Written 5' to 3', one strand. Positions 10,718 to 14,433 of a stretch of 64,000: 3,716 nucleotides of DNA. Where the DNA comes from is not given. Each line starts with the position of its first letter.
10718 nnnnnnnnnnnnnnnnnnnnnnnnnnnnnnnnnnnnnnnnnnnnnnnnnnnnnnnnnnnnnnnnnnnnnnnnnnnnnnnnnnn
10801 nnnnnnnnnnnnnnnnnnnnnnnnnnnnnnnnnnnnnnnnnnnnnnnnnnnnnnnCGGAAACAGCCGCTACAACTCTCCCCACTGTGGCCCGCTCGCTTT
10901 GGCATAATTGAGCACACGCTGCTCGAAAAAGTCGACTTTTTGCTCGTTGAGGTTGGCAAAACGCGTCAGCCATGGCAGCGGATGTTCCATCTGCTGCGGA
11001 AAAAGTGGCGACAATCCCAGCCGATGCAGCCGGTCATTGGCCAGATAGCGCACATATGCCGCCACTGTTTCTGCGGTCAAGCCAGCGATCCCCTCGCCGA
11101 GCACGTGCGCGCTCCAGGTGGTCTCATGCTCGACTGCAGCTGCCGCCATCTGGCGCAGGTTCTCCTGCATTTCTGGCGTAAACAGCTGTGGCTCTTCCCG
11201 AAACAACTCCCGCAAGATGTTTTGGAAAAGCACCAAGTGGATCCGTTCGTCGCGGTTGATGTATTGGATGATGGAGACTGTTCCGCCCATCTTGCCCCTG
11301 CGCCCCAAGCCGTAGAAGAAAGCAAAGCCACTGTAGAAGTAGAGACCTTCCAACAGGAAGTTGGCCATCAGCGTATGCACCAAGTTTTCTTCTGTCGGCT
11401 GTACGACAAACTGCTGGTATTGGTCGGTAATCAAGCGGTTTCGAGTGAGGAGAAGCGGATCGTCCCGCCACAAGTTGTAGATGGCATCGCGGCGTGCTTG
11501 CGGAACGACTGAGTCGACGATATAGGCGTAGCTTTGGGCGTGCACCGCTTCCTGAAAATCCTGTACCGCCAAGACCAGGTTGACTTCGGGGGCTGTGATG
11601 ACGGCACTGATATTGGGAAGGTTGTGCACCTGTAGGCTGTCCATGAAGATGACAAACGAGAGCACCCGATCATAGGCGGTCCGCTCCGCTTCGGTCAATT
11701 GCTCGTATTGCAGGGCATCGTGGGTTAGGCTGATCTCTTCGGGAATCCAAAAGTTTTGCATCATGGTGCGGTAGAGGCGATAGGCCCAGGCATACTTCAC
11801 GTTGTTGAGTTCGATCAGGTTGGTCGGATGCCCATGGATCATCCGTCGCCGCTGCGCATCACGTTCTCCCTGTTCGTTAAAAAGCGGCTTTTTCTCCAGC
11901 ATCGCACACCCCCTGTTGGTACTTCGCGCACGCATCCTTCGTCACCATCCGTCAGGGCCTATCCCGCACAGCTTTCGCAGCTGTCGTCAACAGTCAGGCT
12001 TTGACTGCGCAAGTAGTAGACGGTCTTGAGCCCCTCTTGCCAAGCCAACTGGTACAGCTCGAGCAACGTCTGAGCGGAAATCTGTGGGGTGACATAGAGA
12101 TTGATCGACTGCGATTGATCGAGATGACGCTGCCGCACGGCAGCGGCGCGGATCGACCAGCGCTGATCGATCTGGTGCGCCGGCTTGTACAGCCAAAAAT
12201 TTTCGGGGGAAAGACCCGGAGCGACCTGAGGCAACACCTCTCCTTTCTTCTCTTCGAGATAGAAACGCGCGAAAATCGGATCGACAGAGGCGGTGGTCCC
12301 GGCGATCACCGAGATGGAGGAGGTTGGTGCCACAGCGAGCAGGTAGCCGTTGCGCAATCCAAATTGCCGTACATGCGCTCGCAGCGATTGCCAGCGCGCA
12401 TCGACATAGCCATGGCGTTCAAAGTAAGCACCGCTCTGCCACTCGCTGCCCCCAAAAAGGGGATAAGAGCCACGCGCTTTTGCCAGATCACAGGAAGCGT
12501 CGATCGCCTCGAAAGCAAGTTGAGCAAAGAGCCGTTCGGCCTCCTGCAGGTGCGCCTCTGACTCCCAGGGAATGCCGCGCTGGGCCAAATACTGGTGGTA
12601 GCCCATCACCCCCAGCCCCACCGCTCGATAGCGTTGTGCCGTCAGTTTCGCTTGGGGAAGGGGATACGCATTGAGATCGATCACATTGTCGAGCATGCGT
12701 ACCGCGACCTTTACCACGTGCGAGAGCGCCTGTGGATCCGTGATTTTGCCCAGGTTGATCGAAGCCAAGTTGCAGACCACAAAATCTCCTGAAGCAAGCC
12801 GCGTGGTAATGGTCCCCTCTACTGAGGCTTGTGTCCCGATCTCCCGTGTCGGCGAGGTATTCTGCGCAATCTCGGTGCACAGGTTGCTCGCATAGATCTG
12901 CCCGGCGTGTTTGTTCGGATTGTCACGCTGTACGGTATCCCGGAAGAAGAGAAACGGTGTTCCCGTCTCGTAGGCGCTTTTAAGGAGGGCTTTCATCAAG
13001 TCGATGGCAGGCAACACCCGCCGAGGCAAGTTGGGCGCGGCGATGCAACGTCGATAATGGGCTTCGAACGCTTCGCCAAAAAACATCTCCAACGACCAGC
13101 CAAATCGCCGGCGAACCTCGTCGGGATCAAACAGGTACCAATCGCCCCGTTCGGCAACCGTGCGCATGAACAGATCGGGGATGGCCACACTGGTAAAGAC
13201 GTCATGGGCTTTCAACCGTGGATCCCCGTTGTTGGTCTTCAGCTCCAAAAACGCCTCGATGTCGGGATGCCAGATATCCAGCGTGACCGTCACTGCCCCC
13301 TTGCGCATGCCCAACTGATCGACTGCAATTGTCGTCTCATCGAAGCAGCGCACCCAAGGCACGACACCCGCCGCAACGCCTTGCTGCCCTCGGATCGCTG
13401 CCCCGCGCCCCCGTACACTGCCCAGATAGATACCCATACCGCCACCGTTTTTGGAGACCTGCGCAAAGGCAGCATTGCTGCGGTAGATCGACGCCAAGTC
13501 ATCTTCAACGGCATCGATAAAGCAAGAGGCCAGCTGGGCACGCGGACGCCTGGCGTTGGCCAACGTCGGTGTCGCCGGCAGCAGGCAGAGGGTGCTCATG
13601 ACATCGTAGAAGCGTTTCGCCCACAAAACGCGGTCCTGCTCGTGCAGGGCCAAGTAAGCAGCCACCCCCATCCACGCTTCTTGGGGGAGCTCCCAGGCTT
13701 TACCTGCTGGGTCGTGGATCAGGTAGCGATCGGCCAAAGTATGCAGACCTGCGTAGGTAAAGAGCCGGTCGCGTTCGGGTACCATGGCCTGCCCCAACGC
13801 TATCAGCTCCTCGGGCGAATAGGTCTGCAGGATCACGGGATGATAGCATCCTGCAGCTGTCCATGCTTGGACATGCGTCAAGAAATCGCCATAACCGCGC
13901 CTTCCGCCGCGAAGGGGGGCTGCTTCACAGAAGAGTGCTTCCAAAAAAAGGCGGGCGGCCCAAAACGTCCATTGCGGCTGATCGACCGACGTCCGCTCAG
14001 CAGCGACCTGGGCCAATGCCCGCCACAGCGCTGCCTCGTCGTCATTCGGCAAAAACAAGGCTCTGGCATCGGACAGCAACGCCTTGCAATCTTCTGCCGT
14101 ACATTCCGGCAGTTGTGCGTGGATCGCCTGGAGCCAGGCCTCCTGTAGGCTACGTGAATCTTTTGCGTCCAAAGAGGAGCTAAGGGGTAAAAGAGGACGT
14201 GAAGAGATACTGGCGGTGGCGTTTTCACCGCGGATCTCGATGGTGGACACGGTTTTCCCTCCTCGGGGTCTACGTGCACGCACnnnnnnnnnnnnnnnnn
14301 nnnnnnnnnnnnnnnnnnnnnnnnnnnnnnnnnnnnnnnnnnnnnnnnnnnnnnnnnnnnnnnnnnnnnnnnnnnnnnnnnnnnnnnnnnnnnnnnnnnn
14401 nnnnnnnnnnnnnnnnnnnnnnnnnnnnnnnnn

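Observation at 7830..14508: Class I RNR operon extended by two membrane-anchored FMN (glutamate-synthase-domain) paralogues under B12/NrdR control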

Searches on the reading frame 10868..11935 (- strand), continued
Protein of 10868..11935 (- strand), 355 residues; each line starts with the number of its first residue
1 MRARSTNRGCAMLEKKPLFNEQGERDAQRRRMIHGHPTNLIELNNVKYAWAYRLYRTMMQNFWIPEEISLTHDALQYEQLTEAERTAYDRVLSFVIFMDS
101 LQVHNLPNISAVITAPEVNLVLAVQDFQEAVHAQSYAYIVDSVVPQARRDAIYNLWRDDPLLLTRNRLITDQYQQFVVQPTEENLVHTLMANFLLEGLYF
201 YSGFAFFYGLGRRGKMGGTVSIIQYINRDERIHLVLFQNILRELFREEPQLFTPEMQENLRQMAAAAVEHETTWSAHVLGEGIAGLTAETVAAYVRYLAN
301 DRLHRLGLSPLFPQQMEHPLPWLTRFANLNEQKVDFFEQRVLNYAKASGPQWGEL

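Call 25: find_encoding_contigs(protein=P0033, flank=8000, max_places=2)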
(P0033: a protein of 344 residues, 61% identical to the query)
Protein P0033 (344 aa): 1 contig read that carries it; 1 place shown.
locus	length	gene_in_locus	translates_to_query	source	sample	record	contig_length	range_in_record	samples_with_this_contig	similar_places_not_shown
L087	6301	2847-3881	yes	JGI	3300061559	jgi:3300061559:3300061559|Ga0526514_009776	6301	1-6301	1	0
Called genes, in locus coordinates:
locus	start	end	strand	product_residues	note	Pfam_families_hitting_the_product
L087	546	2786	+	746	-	PF03477:ATP-cone, PF00317:Ribonuc_red_lgN, PF02867:Ribonuc_red_lgC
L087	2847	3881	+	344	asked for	PF00268:Ribonuc_red_sm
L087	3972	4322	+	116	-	-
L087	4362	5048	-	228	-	PF20730:YetF_N, PF04239:DUF421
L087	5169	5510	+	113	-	PF11969:DcpS_C, PF01230:HIT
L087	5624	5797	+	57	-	PF01165:Ribosomal_S21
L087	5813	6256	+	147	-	PF09424:YqeY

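Call 58: search_solved_structures(query=window:10868-11902:-, max_evalue=1e-20, show_alignments=1)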
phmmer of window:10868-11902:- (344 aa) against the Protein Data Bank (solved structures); distinct sequences matched with E-value up to 1e-20: 37.
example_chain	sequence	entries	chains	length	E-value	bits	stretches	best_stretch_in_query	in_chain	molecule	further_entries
6zjk_C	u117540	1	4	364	1.7e-113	382.6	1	4-338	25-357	Ribonucleoside-diphosphate reductase subunit beta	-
7ail_A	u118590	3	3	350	4.2e-105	355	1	3-341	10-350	Ribonucleoside-diphosphate reductase subunit beta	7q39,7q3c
7aik_A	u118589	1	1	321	4.1e-99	335.3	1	3-316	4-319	Ribonucleoside-diphosphate reductase subunit beta,Ribonucleoside-diphosphate reductase sub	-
2rcc_A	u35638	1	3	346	6.8e-82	278.7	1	19-338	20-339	Ribonucleoside-diphosphate reductase subunit beta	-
6y2n_A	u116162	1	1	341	2e-49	172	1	12-341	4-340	Ribonucleoside-diphosphate reductase subunit beta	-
2ani_A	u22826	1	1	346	1.6e-44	155.8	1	15-341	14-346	Ribonucleoside-diphosphate reductase beta subunit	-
1syy_A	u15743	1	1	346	5.7e-44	154.1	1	15-341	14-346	Ribonucleoside-diphosphate reductase beta chain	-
4d8f_A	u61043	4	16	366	7e-44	153.8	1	15-341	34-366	Ribonucleoside-diphosphate reductase subunit beta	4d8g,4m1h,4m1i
7mdi_E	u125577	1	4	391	4.1e-33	118.4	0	173-323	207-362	Ribonucleoside-diphosphate reductase subunit beta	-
4bmo_A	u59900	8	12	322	3.6e-31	112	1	42-338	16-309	RIBONUCLEOSIDE-DIPHOSPHATE REDUCTASE SUBUNIT BETA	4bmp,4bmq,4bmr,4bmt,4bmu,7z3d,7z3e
6qo5_A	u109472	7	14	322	6.3e-31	111.2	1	42-338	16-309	Ribonucleoside-diphosphate reductase subunit beta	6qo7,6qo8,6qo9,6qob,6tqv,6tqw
6tqx_A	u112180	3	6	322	2.7e-30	109.1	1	42-338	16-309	Ribonucleoside-diphosphate reductase subunit beta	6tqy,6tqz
7ai8_A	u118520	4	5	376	1e-29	107.2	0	173-317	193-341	Ribonucleoside-diphosphate reductase 1 subunit beta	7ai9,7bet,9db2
1jpr_A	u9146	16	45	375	1.1e-29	107.2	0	173-317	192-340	Protein R2 of Ribonucleotide reductase | Ribonucleotide reductase R2 | RIBONUCLEOSIDE-DIPHOSPHATE REDUCTASE 1 SUBUNIT BETA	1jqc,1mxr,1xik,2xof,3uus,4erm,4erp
1av8_A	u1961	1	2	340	1.9e-29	106.3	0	172-313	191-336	RIBONUCLEOTIDE REDUCTASE R2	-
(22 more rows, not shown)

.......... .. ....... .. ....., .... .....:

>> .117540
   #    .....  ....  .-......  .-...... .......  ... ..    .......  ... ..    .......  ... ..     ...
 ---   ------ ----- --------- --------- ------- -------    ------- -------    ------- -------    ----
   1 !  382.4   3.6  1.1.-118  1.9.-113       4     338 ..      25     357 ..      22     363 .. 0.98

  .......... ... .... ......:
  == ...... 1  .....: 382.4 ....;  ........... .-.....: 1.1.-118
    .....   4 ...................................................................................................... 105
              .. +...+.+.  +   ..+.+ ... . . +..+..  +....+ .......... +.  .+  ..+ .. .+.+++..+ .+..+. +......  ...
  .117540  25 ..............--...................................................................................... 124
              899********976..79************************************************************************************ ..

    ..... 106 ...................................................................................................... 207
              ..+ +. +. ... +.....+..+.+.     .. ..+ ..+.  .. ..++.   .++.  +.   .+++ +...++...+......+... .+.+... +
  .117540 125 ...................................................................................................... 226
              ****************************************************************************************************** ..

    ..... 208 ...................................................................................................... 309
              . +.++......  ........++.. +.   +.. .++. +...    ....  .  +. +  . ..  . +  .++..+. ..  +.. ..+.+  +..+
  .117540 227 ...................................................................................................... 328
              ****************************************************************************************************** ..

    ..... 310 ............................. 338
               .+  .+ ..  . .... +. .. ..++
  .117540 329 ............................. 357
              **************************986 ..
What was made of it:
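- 10868..11902 (-): nrdB, class I RNR beta subunit (344 aa), Asp/Tyr type. Best PDB match 6zjk at 383 bits, with the ligand motifs aligned (call 58).
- Checked: The Asp, Glu/His, Tyr, Glu and Glu/His ligand motifs line up with PDB 6zjk (call 58).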

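Call 63: find_related_loci(query=A5, collection=metagenome_contigs, flank=6000)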
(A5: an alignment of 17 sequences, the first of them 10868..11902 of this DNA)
Query A5 (344 aa) in metagenome_contigs; peptide patterns used: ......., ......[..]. (x = any residue, [..] = any of these).
600 stretches matched a pattern (row limit reached: there are more); 530 encode a relative of the query (tblastn E <= 1e-3); the best 80 are kept; 80 distinct loci.
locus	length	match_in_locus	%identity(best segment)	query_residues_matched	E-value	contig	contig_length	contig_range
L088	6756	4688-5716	59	2-344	9e-139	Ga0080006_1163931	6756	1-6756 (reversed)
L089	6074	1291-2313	53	2-344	8e-125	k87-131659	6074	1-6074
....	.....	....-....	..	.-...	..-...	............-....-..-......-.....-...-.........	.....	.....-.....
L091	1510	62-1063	52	2-335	2e-132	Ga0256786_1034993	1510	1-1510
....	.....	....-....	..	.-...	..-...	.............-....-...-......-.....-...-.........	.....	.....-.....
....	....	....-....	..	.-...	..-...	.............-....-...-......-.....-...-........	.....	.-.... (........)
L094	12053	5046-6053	51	2-337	6e-121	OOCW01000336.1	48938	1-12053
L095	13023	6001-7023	52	2-344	5e-121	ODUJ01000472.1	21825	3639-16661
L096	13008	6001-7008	51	2-337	1e-120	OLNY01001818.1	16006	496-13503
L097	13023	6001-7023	52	2-344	2e-120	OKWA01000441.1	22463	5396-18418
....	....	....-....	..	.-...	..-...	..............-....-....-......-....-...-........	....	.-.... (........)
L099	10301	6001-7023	51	2-344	1e-120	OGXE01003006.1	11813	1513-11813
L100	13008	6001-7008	51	2-337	2e-120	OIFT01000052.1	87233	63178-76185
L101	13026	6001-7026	51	1-344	3e-120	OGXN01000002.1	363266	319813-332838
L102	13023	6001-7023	52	2-344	2e-120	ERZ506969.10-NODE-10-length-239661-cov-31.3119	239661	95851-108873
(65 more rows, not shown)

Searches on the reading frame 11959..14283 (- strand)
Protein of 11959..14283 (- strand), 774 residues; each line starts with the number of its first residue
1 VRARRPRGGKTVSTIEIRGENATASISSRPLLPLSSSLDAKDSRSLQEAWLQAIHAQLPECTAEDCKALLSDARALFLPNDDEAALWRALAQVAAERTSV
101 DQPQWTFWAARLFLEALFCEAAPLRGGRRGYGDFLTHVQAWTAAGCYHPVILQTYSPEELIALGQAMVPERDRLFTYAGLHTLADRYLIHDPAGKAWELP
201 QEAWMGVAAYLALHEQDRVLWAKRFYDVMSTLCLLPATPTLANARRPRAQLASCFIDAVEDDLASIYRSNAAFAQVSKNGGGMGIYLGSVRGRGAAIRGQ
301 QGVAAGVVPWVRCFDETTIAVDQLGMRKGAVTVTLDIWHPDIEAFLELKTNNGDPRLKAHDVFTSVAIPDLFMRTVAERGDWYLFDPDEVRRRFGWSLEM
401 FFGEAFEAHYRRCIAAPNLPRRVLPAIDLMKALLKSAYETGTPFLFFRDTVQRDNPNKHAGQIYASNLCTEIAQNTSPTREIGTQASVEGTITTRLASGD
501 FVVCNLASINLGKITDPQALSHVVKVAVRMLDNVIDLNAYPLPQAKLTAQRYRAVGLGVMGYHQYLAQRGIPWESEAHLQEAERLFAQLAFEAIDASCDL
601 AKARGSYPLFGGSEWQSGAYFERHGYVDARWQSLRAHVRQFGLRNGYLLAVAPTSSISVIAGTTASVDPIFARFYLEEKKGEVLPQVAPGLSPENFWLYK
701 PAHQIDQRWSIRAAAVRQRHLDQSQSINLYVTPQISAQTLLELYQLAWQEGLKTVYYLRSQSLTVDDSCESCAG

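Call 4: search_protein_families(library=pfam, proteins=[window:11959-14283:-])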
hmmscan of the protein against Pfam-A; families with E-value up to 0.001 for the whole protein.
window:11959-14283:- (774 aa): 2 families
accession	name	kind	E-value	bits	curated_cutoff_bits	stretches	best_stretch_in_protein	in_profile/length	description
PF02867.20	Ribonuc_red_lgC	-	4.3e-158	527.6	23.9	1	252-758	1-523/523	Ribonucleotide reductase, barrel domain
PF00317.26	Ribonuc_red_lgN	-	1.3e-23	83.2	28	1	174-248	2-76/77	Ribonucleotide reductase, all-alpha domain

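Call 5: search_protein_families(library=ncbifam, proteins=[window:11959-14283:-])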
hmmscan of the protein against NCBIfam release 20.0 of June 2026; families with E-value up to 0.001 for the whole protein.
window:11959-14283:- (774 aa): 20 families
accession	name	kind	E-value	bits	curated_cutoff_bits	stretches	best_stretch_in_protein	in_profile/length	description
NF005483.0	PRK07088.1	equivalog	3.1e-274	911.8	1214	1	96-773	78-763/764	ribonucleoside-diphosphate reductase subunit alpha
NF006665.0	PRK09209.1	equivalog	3.1e-269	895.4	1057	1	50-773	30-760/761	ribonucleoside-diphosphate reductase subunit alpha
NF009028.0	PRK12364.1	equivalog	9.6e-267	887.3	1377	1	74-773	136-841/842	ribonucleoside-diphosphate reductase subunit alpha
NF006279.0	PRK08447.1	equivalog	1.4e-190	635.5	1082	2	72-479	41-436/789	ribonucleoside-diphosphate reductase subunit alpha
TIGR02506.1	NrdE_NrdA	equivalog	6.2e-175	583.2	341.05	1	177-761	1-616/616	ribonucleoside-diphosphate reductase subunit alpha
NF005544.0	PRK07207.1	equivalog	1.1e-148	496.7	965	2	91-677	205-797/965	ribonucleoside-diphosphate reductase subunit alpha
NF009029.0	PRK12365.1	equivalog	5.4e-122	408.7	1350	2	90-677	292-880/1046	ribonucleoside-diphosphate reductase subunit alpha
NF005101.0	PRK06539.1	equivalog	1.1e-109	367.7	988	2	159-675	132-646/822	ribonucleoside-diphosphate reductase subunit alpha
TIGR04170.1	RNR_1b_NrdE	exception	5.2e-109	365.4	750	2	146-624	57-523/698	class 1b ribonucleoside-diphosphate reductase subunit alpha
NF006577.0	PRK09102.1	equivalog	7.1e-105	351.5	620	3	169-609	19-412/604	ribonucleoside-diphosphate reductase subunit alpha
TIGR02504.1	NrdJ_Z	equivalog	8.7e-98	328.4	399.95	2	182-474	4-287/606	adenosylcobalamin-dependent ribonucleoside-diphosphate reductase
NF006417.0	PRK08665.1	equivalog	1.3e-91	308.1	961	1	178-688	15-463/759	vitamin B12-dependent ribonucleotide reductase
NF006578.0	PRK09103.1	equivalog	4.4e-85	286.2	813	1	86-761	58-735/761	class 1a ribonucleoside-diphosphate reductase subunit alpha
NF005010.0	PRK06406.1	subfamily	1.6e-68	231.7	1125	2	426-678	393-605/771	vitamin B12-dependent ribonucleotide reductase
TIGR02510.1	NrdE-prime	equivalog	2.2e-62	211.3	602.25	3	205-353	42-188/560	ribonucleoside-diphosphate reductase subunit alpha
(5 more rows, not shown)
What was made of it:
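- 11959..14250 (-): nrdA, class I RNR alpha subunit (763 aa from the GTG at 14250). The N-terminal ATP-cone is not recognisable. TIGR02506 583 bits against a cutoff of 341 (call 5).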

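Call 59: search_solved_structures(query=window:11959-14250:-, max_evalue=1e-50)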
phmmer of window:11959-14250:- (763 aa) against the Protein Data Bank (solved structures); distinct sequences matched with E-value up to 1e-50: 26.
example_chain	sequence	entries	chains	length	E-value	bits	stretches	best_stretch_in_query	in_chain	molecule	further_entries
7agj_A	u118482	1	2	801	7e-197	659.2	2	386-762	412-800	Ribonucleoside-diphosphate reductase subunit alpha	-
5im3_A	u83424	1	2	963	1.2e-121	410.4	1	80-668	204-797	Ribonucleoside-diphosphate reductase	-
2wgh_A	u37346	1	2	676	1.4e-88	301.1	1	152-686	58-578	RIBONUCLEOSIDE-DIPHOSPHATE REDUCTASE LARGE SUBUNIT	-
3hnc_A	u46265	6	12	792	1.7e-88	300.8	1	151-686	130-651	Ribonucleoside-diphosphate reductase large subunit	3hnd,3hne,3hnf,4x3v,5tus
5d1y_A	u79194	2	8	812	1.9e-88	300.6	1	151-686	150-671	Ribonucleoside-diphosphate reductase large subunit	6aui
6l3r_A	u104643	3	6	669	2.5e-88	300.3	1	152-686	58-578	Ribonucleoside-diphosphate reductase large subunit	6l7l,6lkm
1zyz_A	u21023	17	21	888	1.8e-84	287.5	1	120-666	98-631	Ribonucleoside-diphosphate reductase large chain 1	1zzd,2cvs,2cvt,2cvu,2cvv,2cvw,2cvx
3s8a_A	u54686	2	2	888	6.2e-84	285.7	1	120-666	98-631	Ribonucleoside-diphosphate reductase large chain 1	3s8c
3tb9_A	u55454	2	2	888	1.2e-83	284.8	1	120-666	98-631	Ribonucleoside-diphosphate reductase large chain 1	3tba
1pem_A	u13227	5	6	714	6.5e-82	279.1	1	134-638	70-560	Ribonucleoside-diphosphate reductase 2 alpha chain | RIBONUCLEOSIDE-DIPHOSPHATE REDUCTASE 2 ALPHA SUBUNIT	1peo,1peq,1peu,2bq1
7mdi_A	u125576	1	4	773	2.6e-76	260.5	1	78-752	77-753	Ribonucleoside-diphosphate reductase subunit alpha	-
9l6o_F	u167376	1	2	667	9.3e-75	255.4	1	135-630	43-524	Ribonucleoside-diphosphate reductase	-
6cgl_A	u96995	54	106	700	5.7e-74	252.8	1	210-762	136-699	Ribonucleoside-diphosphate reductase | Ribonucleoside-diphosphate reductase subunit alpha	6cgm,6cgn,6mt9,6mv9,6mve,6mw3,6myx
4r1r_A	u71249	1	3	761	1.4e-66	228.4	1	77-751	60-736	RIBONUCLEOTIDE REDUCTASE R1 PROTEIN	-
1rlr_A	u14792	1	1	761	1.5e-66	228.3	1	77-751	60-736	RIBONUCLEOTIDE REDUCTASE PROTEIN R1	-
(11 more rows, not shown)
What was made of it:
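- Closest known: Class Ia RNRs of Clostridium botulinum. Same: The Asp, Glu/His and Tyr motifs are conserved (calls 58, 59).
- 11959..14250 (-): Best PDB match 7agj (call 59).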
